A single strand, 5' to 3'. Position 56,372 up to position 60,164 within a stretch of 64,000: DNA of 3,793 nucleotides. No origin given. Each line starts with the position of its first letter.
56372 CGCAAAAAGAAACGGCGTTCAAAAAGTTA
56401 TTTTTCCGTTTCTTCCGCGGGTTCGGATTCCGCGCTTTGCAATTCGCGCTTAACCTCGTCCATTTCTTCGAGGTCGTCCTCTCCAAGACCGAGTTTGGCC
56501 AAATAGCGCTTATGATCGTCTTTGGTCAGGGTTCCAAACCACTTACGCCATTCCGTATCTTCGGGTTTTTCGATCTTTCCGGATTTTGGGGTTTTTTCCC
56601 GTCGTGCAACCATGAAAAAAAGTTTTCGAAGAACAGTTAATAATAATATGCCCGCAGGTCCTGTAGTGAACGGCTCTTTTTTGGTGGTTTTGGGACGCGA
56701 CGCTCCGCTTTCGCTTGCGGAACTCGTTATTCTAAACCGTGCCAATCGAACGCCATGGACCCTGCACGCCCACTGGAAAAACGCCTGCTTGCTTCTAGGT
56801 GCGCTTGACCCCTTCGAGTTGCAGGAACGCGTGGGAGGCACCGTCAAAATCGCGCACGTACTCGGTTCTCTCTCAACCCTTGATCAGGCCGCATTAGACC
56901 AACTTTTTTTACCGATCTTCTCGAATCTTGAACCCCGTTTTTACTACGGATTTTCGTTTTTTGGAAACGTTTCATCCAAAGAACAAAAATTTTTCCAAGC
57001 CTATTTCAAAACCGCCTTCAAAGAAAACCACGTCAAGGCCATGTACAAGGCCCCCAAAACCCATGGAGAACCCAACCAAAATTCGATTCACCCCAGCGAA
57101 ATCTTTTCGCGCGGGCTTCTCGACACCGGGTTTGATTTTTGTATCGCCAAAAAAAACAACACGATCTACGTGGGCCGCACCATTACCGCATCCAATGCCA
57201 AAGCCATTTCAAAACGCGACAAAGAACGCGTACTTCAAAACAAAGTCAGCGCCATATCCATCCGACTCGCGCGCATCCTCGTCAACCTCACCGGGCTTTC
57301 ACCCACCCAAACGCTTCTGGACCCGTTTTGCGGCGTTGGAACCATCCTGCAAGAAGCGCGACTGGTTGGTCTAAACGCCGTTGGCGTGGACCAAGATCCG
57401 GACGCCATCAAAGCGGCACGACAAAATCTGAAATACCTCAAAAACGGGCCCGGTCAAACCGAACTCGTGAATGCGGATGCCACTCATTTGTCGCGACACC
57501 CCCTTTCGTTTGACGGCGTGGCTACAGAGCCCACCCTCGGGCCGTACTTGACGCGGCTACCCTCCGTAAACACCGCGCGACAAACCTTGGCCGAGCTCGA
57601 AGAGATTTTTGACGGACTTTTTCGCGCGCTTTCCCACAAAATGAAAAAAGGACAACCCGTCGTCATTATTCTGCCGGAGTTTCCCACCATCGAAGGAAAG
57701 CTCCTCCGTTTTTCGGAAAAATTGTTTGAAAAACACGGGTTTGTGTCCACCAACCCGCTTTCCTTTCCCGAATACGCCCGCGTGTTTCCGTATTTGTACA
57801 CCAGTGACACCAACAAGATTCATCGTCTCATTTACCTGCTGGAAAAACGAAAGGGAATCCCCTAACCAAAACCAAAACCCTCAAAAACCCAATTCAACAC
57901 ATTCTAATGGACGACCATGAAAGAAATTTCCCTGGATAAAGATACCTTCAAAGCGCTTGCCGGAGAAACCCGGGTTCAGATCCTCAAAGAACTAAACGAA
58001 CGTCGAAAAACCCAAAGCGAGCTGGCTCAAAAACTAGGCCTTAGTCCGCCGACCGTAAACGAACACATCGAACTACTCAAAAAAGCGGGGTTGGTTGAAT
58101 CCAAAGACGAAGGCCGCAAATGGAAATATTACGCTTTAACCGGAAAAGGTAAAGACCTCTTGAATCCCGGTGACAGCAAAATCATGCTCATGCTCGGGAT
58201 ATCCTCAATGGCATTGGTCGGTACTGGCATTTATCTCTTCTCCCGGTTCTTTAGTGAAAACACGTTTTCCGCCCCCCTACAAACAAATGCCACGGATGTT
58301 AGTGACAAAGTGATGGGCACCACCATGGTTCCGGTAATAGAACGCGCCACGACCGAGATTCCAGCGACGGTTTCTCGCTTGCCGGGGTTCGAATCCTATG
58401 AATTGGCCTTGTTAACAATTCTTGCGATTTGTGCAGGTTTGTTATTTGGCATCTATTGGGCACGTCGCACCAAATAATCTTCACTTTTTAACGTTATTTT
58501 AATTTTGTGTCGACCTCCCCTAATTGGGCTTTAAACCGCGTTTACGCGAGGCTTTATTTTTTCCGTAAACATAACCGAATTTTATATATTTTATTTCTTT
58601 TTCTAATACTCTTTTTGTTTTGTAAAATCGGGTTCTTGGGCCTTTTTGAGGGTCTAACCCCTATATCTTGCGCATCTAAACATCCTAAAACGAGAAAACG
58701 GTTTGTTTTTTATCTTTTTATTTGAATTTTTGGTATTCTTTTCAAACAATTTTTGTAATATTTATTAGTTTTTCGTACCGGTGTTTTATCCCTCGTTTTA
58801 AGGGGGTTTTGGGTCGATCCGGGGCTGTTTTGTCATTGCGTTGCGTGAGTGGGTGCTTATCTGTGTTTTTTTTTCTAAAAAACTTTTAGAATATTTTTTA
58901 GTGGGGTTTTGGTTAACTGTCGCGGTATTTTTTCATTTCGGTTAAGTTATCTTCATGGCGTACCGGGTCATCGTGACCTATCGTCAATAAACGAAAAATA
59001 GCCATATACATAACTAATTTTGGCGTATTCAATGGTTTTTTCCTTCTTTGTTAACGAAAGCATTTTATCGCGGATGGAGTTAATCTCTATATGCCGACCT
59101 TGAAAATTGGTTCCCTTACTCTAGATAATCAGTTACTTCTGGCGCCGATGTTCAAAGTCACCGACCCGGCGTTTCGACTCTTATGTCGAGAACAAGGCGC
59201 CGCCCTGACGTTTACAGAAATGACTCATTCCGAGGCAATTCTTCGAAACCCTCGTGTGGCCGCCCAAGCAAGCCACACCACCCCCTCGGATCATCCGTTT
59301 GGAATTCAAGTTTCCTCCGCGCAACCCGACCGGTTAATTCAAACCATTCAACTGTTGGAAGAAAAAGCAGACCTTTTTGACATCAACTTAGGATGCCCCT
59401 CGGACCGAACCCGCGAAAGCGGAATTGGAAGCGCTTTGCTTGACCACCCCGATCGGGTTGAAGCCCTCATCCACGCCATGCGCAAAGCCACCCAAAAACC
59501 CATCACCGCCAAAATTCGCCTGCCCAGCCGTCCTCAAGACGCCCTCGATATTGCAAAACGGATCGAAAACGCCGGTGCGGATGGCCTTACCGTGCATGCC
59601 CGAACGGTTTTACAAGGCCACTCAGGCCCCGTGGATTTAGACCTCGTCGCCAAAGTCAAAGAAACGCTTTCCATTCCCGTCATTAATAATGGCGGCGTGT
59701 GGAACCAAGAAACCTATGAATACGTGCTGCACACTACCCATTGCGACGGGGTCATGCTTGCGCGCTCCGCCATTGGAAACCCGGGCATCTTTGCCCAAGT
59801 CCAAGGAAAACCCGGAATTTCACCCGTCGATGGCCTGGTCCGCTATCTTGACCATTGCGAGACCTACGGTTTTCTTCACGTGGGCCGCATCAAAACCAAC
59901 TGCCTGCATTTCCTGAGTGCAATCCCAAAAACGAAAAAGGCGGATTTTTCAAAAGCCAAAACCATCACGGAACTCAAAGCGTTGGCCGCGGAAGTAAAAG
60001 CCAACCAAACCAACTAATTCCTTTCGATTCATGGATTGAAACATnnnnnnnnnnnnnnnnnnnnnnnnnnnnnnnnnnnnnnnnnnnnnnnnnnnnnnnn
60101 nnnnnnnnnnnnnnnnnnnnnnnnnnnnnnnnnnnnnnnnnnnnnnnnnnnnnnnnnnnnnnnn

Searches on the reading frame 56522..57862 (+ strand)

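Call 21: search_protein_families(library=pfam, proteins=[window:56522-57862:+], max_evalue=0.001)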
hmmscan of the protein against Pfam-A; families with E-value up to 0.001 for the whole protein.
window:56522-57862:+ (447 aa): 6 families
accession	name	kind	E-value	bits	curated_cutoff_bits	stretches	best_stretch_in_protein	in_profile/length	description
PF01170.24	UPF0020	-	8.7e-17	61.9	22.3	1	240-356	7-145/197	RMKL-like, methyltransferase domain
PF13847.12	Methyltransf_31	-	6.1e-08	32.9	27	1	262-371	4-102/145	Methyltransferase domain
PF01555.25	N6_N4_Mtase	-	4.3e-07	30.5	26.7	1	157-300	110-220/221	DNA methylase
PF13649.12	Methyltransf_25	-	2.8e-06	28.4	27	1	266-335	2-70/97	Methyltransferase domain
PF08241.18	Methyltransf_11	-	2.9e-05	25.1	21.2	1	267-335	2-66/95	Methyltransferase domain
PF03602.21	Cons_hypoth95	-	0.00034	20.8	24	1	262-342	42-123/182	Conserved hypothetical protein 95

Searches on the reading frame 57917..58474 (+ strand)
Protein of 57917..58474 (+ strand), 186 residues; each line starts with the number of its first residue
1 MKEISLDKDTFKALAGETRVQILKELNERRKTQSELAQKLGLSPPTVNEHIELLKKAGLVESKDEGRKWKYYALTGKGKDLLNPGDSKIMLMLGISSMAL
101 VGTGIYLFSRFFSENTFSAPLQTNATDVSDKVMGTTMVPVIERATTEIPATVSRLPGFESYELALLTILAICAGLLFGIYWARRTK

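Call 21: search_protein_families(library=pfam, proteins=[window:57917-58474:+], max_evalue=0.001)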
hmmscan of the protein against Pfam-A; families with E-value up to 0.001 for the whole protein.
window:57917-58474:+ (186 aa): 22 families
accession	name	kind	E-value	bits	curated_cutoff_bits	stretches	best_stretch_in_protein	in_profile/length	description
PF01022.26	HTH_5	-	1.9e-13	50.5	22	1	17-62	2-47/47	Bacterial regulatory protein, arsR family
PF13412.12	HTH_24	-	6.9e-11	42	21.9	1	17-61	3-48/48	Winged helix-turn-helix DNA-binding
PF12840.13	HTH_20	-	2.2e-09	37.6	27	1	17-62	4-50/51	Helix-turn-helix domain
PF12802.13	MarR_2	-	2.7e-07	31.1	27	1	21-64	9-54/61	MarR family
PF25213.1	HVO_A0261_N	-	6.4e-07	29.6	35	1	17-80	11-69/86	HVO_A0261 N-terminal domain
PF08279.18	HTH_11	-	8.2e-07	29.3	25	1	21-62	4-48/55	HTH domain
PF14947.12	HTH_45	-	3.7e-06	27.3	25.5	1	20-83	9-67/77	Winged helix-turn-helix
PF13551.12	HTH_29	-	1.1e-05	25.8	28.1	1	19-64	1-46/64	Winged helix-turn helix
PF13545.12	HTH_Crp_2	-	2.6e-05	24.5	27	1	32-63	24-55/70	Crp-like helix-turn-helix domain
PF19508.4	DUF6042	-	3.2e-05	24.1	26.8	1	16-82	47-115/219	Family of unknown function (DUF6042)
PF01047.28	MarR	-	4.5e-05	23.7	24.6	1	22-63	8-50/59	MarR family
PF01325.25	Fe_dep_repress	-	4.8e-05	23.9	26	1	32-63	24-55/60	Iron dependent repressor, N-terminal DNA binding domain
PF25212.1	HVO_A0114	-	4.9e-05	23.5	27.6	1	16-69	21-75/84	HVO_A0114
PF13463.12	HTH_27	-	5.5e-05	23.8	22.2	1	20-78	6-68/68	Winged helix DNA-binding domain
PF01978.25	TrmB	-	6.4e-05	23.2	25.6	1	26-74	18-65/68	Sugar-specific transcriptional regulator TrmB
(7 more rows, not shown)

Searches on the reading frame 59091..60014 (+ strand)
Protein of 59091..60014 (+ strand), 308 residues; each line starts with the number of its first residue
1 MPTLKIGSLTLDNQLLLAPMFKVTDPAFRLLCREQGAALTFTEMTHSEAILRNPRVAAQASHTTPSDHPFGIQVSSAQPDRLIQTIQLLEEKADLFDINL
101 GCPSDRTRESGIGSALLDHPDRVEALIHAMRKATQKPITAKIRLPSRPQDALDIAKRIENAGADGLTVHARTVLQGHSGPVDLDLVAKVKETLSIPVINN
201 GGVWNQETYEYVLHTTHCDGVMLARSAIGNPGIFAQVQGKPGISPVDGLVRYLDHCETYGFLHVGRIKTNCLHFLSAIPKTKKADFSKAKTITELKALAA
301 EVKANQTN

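Call 21: search_protein_families(library=pfam, proteins=[window:59091-60014:+], max_evalue=0.001)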
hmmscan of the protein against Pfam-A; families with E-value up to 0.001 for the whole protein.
window:59091-60014:+ (308 aa): 3 families
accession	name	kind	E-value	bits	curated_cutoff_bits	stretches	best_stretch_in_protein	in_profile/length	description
PF01207.24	Dus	-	2e-63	214.8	20.4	1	16-238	1-229/311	Dihydrouridine synthase (Dus)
PF03060.21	NMO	-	1.9e-05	24.7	28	0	154-213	148-212/331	Nitronate monooxygenase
PF00977.27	His_biosynth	-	3.5e-05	23.8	23.6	1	149-239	29-117/228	Histidine biosynthesis protein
